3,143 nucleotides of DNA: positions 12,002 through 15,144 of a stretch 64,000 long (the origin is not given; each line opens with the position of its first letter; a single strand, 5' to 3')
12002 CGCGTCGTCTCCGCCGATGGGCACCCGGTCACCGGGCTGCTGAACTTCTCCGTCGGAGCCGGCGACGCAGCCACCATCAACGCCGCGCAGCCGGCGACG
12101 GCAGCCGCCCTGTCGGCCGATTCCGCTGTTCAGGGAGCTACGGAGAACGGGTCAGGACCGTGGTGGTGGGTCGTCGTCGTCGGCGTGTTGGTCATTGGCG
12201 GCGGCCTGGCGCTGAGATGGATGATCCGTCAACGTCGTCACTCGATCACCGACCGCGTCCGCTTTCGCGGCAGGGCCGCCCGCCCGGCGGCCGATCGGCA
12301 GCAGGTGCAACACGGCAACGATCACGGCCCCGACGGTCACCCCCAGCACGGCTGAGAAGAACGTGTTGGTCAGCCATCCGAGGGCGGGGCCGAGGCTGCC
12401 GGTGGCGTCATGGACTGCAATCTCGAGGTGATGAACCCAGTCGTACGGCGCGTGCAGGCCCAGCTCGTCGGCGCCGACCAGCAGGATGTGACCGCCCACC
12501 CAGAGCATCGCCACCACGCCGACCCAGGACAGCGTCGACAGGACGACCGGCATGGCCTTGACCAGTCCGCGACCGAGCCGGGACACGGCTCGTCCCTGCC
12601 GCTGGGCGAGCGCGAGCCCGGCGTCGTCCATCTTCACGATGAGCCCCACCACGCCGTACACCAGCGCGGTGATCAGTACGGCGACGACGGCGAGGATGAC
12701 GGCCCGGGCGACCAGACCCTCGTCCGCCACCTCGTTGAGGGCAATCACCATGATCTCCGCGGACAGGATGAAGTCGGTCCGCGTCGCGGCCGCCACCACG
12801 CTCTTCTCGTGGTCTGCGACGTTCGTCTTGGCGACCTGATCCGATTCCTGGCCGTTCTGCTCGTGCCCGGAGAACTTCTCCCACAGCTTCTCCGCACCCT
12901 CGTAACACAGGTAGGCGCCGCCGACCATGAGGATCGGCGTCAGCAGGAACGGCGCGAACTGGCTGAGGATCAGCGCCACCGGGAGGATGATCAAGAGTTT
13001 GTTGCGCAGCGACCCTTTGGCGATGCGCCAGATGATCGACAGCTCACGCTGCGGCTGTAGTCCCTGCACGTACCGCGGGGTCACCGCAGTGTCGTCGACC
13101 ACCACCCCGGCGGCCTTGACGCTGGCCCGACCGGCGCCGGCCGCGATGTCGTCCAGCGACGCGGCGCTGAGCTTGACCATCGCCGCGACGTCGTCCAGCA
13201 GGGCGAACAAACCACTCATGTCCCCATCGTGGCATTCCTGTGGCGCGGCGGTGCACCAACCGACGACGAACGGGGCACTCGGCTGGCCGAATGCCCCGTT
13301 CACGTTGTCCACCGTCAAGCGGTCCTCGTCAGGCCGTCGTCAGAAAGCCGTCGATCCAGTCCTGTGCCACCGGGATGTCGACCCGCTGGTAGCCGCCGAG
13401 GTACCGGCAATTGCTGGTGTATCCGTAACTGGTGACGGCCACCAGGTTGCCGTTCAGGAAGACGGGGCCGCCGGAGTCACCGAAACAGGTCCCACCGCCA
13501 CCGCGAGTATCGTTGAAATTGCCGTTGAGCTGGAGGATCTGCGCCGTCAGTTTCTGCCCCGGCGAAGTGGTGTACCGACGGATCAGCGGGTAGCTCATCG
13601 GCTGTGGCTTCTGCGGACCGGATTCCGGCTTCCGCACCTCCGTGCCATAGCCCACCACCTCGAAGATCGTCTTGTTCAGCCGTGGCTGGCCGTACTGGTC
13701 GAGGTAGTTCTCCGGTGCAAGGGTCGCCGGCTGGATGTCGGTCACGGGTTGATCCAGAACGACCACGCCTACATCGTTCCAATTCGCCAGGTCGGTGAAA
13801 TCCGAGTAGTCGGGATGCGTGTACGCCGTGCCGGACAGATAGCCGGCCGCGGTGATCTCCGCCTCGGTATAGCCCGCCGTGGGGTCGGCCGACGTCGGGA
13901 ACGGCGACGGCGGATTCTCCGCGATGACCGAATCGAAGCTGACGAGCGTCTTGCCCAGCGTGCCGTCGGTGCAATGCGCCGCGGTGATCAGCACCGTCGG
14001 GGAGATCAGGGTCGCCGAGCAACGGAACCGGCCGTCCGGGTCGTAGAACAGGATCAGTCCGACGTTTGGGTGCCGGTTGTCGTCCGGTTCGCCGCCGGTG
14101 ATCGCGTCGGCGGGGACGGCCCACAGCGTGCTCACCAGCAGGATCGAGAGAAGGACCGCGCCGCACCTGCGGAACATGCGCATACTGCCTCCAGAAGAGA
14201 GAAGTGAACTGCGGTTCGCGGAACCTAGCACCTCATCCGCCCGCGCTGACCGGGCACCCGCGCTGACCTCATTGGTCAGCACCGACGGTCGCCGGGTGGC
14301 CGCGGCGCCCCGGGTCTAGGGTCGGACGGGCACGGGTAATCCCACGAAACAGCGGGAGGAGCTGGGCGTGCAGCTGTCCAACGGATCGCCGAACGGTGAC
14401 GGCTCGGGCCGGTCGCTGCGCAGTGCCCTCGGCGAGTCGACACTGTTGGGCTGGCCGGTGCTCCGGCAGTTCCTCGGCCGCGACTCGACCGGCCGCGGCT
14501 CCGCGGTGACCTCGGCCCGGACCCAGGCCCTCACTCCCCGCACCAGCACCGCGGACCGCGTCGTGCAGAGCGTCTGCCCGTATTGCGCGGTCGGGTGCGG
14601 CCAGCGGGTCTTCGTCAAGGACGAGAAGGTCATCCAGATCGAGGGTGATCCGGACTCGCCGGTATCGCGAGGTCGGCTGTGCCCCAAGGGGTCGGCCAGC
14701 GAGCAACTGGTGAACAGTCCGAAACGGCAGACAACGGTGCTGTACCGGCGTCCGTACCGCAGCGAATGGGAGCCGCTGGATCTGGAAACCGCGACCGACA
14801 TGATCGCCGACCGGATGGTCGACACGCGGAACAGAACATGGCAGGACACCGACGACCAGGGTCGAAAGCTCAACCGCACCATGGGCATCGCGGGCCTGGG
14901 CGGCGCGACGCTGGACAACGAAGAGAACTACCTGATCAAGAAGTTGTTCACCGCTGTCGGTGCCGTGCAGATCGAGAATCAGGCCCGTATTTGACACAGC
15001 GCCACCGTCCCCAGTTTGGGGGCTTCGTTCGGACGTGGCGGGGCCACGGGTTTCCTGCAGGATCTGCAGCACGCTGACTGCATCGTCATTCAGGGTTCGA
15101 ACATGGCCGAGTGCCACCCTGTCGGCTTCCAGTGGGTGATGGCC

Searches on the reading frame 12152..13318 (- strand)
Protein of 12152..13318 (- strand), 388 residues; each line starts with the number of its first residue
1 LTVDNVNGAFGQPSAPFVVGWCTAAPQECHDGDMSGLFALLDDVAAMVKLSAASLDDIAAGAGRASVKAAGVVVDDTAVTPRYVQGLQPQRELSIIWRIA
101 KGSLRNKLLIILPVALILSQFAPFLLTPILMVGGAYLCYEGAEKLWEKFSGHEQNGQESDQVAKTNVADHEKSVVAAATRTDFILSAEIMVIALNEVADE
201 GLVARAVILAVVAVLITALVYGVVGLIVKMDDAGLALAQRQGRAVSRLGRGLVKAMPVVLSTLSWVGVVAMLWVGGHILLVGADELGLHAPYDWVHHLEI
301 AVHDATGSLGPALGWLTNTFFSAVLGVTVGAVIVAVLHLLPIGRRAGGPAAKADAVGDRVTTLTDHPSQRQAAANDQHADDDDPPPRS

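Call 44: search_protein_families(library=pfam, proteins=[window:12152-13318:-], max_evalue=0.001)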
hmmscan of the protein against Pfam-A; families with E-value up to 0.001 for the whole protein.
window:12152-13318:- (388 aa): 1 family
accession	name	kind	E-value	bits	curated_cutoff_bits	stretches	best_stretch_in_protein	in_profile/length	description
PF05661.17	DUF808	-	5.9e-129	429.9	28.4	1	35-336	1-302/302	Protein of unknown function (DUF808)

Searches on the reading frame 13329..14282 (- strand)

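Call 44: search_protein_families(library=pfam, proteins=[window:13329-14282:-], max_evalue=0.001)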
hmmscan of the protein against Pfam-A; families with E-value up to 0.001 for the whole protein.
window:13329-14282:- (317 aa): 1 family
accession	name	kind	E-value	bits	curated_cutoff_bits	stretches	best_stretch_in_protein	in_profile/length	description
PF00089.32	Trypsin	-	1.7e-17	64.4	20.6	1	85-310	24-220/220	Trypsin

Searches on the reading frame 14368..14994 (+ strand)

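Call 44: search_protein_families(library=pfam, proteins=[window:14368-14994:+], max_evalue=0.001)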
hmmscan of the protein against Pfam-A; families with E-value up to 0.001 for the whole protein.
window:14368-14994:+ (208 aa): 1 family
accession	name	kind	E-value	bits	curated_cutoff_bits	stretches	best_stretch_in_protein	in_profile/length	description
PF04879.21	Molybdop_Fe4S4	-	6.5e-20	71.3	22.7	1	64-117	2-55/55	Molybdopterin oxidoreductase Fe4S4 domain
